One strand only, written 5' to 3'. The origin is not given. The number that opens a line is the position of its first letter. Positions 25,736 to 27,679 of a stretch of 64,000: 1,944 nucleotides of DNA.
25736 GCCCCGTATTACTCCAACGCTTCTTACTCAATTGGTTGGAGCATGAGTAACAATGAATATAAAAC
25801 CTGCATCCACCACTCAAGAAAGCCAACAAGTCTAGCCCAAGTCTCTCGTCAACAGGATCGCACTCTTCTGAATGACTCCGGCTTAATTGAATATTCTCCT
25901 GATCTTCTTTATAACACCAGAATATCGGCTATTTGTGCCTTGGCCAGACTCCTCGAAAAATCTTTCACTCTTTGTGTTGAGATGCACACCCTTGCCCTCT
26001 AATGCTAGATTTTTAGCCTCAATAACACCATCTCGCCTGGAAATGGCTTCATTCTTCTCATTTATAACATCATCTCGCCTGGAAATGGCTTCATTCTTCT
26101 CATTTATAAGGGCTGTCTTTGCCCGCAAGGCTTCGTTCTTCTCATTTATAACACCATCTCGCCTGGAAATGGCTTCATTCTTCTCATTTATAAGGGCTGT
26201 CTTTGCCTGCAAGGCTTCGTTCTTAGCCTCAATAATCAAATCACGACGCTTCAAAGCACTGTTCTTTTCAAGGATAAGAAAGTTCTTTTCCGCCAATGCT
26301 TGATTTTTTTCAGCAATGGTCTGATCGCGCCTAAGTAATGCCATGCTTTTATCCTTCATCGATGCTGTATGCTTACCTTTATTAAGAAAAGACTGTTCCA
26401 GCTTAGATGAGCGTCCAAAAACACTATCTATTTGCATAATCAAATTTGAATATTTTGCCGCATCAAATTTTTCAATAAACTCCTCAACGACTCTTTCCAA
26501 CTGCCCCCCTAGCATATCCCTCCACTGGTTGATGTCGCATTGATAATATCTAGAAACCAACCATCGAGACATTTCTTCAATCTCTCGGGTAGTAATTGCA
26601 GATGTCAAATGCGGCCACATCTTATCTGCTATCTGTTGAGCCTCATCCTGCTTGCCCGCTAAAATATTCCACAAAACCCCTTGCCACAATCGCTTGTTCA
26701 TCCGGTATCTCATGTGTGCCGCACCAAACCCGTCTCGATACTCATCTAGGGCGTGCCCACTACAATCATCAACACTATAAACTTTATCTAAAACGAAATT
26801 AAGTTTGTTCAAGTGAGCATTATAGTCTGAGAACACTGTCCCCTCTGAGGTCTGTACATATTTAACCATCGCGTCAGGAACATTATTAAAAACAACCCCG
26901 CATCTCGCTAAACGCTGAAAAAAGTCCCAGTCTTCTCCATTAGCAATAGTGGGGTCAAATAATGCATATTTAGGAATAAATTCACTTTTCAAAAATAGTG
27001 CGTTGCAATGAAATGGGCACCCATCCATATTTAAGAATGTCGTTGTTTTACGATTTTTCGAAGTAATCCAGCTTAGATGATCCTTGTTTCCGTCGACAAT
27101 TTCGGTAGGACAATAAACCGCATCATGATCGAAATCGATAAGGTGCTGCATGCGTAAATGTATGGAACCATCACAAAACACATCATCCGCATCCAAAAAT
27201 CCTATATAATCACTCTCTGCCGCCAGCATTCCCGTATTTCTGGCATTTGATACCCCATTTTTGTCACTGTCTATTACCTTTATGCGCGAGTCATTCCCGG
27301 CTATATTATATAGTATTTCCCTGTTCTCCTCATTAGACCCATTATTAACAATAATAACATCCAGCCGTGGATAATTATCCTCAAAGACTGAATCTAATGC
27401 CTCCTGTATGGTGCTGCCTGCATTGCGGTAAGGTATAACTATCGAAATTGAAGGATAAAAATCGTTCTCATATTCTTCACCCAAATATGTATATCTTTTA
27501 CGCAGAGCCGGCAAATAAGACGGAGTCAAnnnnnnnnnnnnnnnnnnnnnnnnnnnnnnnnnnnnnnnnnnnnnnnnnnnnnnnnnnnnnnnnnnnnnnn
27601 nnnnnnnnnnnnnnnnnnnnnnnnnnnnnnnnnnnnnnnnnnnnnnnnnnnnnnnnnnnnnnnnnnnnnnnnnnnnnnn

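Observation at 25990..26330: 42-bp near-perfect tandem DNA repeats encode the coiled coil: a candidate contingency locus for glycan chain-length variation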

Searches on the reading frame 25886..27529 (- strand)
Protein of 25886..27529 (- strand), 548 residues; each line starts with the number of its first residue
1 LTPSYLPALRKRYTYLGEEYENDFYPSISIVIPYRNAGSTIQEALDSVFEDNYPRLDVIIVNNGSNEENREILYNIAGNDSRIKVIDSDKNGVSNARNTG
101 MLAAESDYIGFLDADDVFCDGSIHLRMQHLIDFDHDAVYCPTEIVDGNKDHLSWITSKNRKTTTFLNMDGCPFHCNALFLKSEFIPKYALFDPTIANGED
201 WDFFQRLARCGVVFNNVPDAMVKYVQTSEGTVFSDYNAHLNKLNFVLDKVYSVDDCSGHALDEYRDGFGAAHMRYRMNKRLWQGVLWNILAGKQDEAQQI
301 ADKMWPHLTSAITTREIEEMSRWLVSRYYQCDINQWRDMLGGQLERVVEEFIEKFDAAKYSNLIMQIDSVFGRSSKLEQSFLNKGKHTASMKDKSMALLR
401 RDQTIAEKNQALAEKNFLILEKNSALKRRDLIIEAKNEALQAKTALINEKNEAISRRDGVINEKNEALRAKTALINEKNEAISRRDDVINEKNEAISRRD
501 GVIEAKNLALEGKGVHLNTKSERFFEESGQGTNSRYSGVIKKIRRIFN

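Call 50: predict_structure(alignment_id=A1)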
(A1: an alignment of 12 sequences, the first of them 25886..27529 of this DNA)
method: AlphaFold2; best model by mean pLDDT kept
length: 548 residues; sequences in the alignment: 12
mean_pLDDT: 76.4   pTM: 0.63
mean pLDDT of the five models: 76.4, 76.4, 75.1, 73.1, 71.8
residues with pLDDT >= 90: 138; 70-90: 252; 50-70: 103; < 50: 55
segments of 3 or more residues with pLDDT < 50: 1-6, 374-389, 506-535
pLDDT, mean of each block of 10 residues (from residue 1): 45 60 82 93 96 93 93 94 94 91 95 95 93 92 89 75 85 87 79 77 88 92 85 75 78 69 82 80 83 83 67 76 82 76 58 59 64 49 41 60 75 81 83 88 89 85 85 86 78 68 51 33 29 50 66
secondary structure, 60 per line:
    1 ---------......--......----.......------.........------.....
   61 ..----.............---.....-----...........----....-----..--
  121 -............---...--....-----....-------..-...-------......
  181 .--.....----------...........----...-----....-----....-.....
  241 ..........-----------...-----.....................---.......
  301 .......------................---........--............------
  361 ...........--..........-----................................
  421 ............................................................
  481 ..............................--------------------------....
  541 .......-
elements in order: E10-15 E18-23 E28-34 H41-49 E56-62 H67-79 E83-87 H93-103 E108-111 H122-133 E137-139 E142-145 E151-154 E178-181 H184-188 H199-209 E214-216 E222-225 H231-234 H236-250 H270-290 H294-307 H314-329 H333-340 H343-354 H361-371 H374-383 H389-510 H537-547

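Call 54: fold_search(model_id=the predicted structure, library=pdb)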
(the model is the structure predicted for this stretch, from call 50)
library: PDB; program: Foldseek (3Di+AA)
matches with E <= 10: 1413; with E <= 0.001: 379
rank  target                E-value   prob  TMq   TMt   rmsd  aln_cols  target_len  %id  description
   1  5hea_A                2.1e-15  1.00  0.38  0.68   5.6       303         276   18  CgT structure in hexamer (released 2016-08-31)
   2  9jn3_A                9.5e-15  1.00  0.40  0.69   6.2       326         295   20  Crystal structure of AvpGT in complex with Ara-A (released 2025-01-29)
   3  6nqt_E                1.7e-14  1.00  0.37  0.41  11.1       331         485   16  GalNac-T2 soaked with UDP-sugar (released 2020-01-29)
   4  9oml_B                2.1e-14  1.00  0.37  0.70  10.4       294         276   19  WrtF fucosyltransferase - acetylated trisaccharide acceptor (released 2025-10-29)
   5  9omm_A                5.3e-14  1.00  0.36  0.73   7.5       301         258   20  WrtF fucosyltransferase - tetrasaccharide product (released 2025-10-29)
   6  9omn_B                5.3e-14  1.00  0.37  0.71  10.0       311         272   18  WrtF fucosyltransferase - GDP-2-deoxy-2-fluoro-beta-L-fucose (released 2025-10-29)
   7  8bz6_B                5.6e-14  1.00  0.43  0.39   6.9       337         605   16  Crystal structure of the L. monocytogenes RmlT in complex with UDP-glucose (released 2023-12-27)
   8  9omk_B                5.9e-14  1.00  0.35  0.73   9.6       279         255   19  WrtF fucosyltransferase - trisaccharide acceptor (released 2025-10-29)
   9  8bz5_C                7.9e-14  1.00  0.41  0.38   7.2       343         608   16  Crystal structure of the L. monocytogenes RmlT in complex with HEPES (released 2023-12-27)
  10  9jma_A                8.3e-14  1.00  0.40  0.68   6.5       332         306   21  Crystal structure of glycosyltransferase AvpGT (released 2025-01-29)
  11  9omj_A                8.8e-14  1.00  0.36  0.70  10.1       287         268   18  WrtF fucosyltransferase - GDP-beta-L-fucose (released 2025-10-29)
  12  9omh_D                8.8e-14  1.00  0.36  0.70  10.5       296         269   19  WrtF fucosyltransferase - Apo (released 2025-10-29)
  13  6nqt_F                1.2e-13  1.00  0.36  0.40  10.5       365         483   15  GalNac-T2 soaked with UDP-sugar (released 2020-01-29)
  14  8bz5_A                1.2e-13  1.00  0.42  0.39   6.9       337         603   17  Crystal structure of the L. monocytogenes RmlT in complex with HEPES (released 2023-12-27)
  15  6pxu_A                1.3e-13  1.00  0.35  0.36  10.9       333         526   18  Crystal structure of human GalNAc-T12 bound to a diglycosylated peptide, Mn2+, and UDP (released 2019-09-25)
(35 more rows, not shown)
